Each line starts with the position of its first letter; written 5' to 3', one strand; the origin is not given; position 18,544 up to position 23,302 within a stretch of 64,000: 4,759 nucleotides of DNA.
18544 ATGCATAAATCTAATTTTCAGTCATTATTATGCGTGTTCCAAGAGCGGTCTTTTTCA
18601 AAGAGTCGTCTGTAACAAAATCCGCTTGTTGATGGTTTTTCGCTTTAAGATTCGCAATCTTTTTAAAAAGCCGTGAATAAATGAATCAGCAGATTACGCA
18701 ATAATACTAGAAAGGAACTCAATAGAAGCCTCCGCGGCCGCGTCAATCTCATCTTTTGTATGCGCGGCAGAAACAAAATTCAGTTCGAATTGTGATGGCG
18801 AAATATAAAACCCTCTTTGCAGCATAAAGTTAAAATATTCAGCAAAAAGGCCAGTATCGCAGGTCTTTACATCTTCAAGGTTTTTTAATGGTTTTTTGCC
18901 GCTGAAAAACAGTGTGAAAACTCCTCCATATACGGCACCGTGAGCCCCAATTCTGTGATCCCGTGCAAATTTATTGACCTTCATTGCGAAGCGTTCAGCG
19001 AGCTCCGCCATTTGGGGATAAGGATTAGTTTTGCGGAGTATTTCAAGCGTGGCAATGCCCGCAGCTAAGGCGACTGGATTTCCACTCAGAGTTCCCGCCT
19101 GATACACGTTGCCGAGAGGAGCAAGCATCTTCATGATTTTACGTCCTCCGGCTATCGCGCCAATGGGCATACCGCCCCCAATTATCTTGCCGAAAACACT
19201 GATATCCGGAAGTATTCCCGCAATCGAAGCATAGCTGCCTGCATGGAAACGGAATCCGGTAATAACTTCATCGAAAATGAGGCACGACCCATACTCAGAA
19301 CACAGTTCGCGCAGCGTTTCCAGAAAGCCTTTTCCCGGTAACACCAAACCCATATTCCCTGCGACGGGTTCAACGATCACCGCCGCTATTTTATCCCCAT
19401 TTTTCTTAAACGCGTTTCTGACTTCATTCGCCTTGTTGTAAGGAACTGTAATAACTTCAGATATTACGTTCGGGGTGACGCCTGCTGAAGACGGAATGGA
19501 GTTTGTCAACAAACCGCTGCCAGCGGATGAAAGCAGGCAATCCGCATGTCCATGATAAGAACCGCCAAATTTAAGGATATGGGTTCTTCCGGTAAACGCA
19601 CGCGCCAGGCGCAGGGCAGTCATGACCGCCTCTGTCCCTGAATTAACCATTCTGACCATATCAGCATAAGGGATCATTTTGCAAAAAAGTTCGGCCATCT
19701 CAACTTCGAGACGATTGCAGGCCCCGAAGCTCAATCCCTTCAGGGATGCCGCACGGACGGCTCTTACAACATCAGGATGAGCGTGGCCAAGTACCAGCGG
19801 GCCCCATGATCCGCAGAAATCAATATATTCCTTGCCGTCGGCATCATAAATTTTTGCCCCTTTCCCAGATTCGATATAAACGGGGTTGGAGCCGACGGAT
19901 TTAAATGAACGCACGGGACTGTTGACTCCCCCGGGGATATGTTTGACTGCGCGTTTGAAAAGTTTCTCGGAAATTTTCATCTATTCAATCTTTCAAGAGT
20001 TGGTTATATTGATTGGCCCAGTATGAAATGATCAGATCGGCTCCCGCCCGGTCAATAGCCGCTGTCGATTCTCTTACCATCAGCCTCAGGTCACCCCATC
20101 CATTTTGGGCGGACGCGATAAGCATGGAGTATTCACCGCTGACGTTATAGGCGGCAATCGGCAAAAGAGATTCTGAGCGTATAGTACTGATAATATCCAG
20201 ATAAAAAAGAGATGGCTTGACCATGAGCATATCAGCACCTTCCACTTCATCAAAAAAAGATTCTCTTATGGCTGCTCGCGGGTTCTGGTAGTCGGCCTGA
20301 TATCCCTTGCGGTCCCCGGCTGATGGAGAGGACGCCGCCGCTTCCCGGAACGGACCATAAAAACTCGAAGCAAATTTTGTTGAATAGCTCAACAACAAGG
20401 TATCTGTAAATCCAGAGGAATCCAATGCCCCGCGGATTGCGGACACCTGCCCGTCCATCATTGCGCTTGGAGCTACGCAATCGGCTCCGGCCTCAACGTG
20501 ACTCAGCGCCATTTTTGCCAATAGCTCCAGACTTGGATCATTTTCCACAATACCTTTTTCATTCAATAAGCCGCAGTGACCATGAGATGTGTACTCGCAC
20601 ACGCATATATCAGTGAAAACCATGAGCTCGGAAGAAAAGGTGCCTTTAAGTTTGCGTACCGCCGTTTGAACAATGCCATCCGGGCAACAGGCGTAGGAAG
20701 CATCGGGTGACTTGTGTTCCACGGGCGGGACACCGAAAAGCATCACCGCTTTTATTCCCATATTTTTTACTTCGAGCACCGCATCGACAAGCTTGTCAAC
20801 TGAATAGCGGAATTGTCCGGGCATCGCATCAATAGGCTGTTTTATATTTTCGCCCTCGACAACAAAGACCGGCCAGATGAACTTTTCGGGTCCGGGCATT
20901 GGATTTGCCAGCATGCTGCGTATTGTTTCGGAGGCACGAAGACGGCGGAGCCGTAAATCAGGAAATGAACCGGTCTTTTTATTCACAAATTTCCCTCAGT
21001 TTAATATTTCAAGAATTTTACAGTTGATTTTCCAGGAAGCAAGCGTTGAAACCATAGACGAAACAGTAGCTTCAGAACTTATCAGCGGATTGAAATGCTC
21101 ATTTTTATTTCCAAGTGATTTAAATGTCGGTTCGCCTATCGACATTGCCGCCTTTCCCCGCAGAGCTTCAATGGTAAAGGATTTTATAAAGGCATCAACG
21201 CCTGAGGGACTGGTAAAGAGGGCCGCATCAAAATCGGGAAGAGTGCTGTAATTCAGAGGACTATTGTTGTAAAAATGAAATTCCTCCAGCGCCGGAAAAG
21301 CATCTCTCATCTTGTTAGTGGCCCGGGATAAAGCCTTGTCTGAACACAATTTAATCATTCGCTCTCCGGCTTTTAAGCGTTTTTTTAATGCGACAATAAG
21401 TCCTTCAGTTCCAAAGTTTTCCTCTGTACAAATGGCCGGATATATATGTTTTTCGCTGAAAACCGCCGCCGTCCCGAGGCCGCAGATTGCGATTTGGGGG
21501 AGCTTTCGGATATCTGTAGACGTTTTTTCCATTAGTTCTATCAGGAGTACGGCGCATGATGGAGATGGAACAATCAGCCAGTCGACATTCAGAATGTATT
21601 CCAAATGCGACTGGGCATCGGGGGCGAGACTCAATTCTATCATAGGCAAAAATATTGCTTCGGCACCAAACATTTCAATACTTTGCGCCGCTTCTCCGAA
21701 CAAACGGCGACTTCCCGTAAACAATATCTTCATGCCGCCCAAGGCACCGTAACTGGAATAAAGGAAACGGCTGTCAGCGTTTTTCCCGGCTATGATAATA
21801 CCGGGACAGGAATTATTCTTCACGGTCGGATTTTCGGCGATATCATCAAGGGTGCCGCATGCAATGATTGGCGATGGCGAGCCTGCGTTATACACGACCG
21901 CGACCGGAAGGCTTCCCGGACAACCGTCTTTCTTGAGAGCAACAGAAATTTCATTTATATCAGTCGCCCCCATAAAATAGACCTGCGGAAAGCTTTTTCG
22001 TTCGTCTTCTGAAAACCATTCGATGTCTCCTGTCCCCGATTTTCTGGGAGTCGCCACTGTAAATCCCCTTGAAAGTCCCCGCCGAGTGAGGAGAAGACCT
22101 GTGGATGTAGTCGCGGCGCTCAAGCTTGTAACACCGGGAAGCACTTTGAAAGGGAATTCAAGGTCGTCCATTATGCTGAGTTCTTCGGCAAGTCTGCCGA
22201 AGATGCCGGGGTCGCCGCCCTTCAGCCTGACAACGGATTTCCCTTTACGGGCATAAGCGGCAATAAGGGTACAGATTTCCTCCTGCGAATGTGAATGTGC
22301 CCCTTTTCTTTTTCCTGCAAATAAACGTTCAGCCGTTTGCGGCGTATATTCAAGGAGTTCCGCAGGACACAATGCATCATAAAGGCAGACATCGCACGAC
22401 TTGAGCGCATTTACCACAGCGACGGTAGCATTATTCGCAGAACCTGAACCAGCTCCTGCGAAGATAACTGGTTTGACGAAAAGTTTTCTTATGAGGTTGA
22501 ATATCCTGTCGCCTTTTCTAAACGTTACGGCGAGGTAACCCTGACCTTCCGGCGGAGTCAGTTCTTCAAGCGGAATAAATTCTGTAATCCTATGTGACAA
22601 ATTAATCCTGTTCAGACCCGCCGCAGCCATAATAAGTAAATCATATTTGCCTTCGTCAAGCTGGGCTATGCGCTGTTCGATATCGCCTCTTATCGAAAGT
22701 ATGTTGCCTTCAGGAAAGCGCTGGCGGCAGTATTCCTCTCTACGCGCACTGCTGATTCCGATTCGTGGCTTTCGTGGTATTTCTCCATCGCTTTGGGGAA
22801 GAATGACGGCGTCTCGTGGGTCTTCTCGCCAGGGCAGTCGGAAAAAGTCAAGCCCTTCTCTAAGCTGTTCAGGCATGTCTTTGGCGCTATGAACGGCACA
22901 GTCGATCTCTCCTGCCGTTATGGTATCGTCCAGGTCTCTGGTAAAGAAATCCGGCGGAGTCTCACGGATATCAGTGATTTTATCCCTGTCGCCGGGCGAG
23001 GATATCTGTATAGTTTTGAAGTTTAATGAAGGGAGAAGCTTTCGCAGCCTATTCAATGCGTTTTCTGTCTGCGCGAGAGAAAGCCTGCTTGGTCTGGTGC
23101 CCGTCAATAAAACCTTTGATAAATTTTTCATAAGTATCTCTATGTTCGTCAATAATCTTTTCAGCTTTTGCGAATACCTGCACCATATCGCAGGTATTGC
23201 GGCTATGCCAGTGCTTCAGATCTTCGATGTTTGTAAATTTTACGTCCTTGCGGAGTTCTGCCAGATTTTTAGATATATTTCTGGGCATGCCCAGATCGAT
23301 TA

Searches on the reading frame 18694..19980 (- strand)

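Call 3: search_protein_families(library=pfam, proteins=[window:18694-19980:-])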
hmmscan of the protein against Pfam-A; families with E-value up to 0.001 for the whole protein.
window:18694-19980:- (428 aa): 1 family
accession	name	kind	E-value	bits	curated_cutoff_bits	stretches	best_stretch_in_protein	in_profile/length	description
PF00202.27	Aminotran_3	-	1.5e-72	245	30.5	1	32-342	7-333/403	Aminotransferase class-III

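Call 4: search_protein_families(library=ncbifam, proteins=[window:18694-19980:-])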
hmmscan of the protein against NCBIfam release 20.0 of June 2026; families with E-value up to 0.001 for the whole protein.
window:18694-19980:- (428 aa): 69 families (the best 25 are shown)
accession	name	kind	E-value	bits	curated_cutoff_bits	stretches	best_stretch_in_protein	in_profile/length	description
NF000818.0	PRK00062.1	subfamily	6.3e-176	585.3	398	1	2-424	4-425/429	glutamate-1-semialdehyde 2,1-aminomutase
TIGR00713.1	hemL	equivalog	6.6e-167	555.5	527.3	1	4-423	2-420/423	glutamate-1-semialdehyde 2,1-aminomutase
NF009055.0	PRK12389.1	equivalog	3.2e-143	477.4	637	1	3-419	5-421/431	glutamate-1-semialdehyde 2,1-aminomutase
NF001864.0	PRK00615.1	equivalog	5.3e-119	397.6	706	1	5-426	8-429/433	glutamate-1-semialdehyde aminotransferase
NF041362.1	GntE_guanitoxin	equivalog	1.6e-101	340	525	1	3-414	7-424/426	guanitoxin biosynthesis PLP-dependent transaminase GntE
NF004856.0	PRK06209.1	equivalog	2.4e-66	224.1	486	1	4-418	11-408/450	glutamate-1-semialdehyde 2,1-aminomutase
NF005453.0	PRK07046.1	subfamily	3.4e-56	190.7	425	1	4-426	30-451/453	transaminase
NF005993.0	PRK08117.1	subfamily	4.4e-54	183.7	574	1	34-344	27-352/433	aspartate aminotransferase family protein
TIGR00707.1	argD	subfamily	1.3e-52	179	410.05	1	28-342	5-313/381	acetylornithine/succinylornithine family transaminase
NF002874.0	PRK03244.1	equivalog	4.2e-52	177.3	457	1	28-338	21-322/399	acetylornithine transaminase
NF004426.0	PRK05769.1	equivalog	5.9e-50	170.3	552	1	30-342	34-362/441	acetyl ornithine aminotransferase family protein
NF049976.1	AmadipTransam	equivalog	2.9e-49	168.1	650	1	32-345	14-336/416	2-aminoadipate transaminase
NF005985.0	PRK08088.1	equivalog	1.7e-46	158.8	713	1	31-345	22-345/426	4-aminobutyrate--2-oxoglutarate transaminase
NF008570.0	PRK11522.1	equivalog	6.9e-46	156.8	612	1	41-342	77-382/464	putrescine aminotransferase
TIGR01885.1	Orn_aminotrans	equivalog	1.7e-45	155.5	378.4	1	32-340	19-328/402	ornithine--oxo-acid transaminase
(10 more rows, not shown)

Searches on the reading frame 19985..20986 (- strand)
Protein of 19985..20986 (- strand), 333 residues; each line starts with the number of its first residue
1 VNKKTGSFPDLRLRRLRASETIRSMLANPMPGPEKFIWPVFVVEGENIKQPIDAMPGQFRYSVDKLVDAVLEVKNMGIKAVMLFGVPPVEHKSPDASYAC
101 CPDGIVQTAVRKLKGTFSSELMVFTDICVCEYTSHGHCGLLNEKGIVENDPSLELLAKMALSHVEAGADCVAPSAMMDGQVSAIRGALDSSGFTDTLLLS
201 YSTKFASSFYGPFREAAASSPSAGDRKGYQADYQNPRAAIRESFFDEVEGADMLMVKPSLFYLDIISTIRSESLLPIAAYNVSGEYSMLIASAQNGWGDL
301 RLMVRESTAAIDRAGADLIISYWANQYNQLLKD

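Call 3: search_protein_families(library=pfam, proteins=[window:19985-20986:-])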
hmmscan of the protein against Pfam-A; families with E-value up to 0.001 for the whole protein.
window:19985-20986:- (333 aa): 1 family
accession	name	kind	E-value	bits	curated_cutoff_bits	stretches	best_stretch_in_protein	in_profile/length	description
PF00490.27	ALAD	-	8.5e-130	433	24.6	1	12-328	3-315/317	Delta-aminolevulinic acid dehydratase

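Call 4: search_protein_families(library=ncbifam, proteins=[window:19985-20986:-])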
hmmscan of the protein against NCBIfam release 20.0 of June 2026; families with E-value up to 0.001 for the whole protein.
window:19985-20986:- (333 aa): 2 families
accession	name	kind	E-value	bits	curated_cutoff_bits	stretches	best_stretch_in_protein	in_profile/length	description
NF006762.1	PRK09283.1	equivalog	8e-130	432.9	297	1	9-332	4-325/327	porphobilinogen synthase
NF009923.0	PRK13384.1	equivalog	1.9e-107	359.5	507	1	6-331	4-324/327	porphobilinogen synthase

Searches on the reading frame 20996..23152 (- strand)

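Call 30: search_protein_families(library=pfam, proteins=[window:20996-23152:-])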
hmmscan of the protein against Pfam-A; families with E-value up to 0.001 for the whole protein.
window:20996-23152:- (718 aa): 3 families
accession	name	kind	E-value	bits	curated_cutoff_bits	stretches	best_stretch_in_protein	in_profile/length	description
PF01379.25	Porphobil_deam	-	5.2e-52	176.8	22.1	1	17-216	3-203/207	Porphobilinogen deaminase, dipyromethane cofactor binding domain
PF00590.25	TP_methylase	-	1.8e-35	123.3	27.8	1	229-438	2-211/212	Tetrapyrrole (Corrin/Porphyrin) Methylases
PF02602.20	HEM4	-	2.7e-23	82.8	27.5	1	488-701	3-230/231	Uroporphyrinogen-III synthase HemD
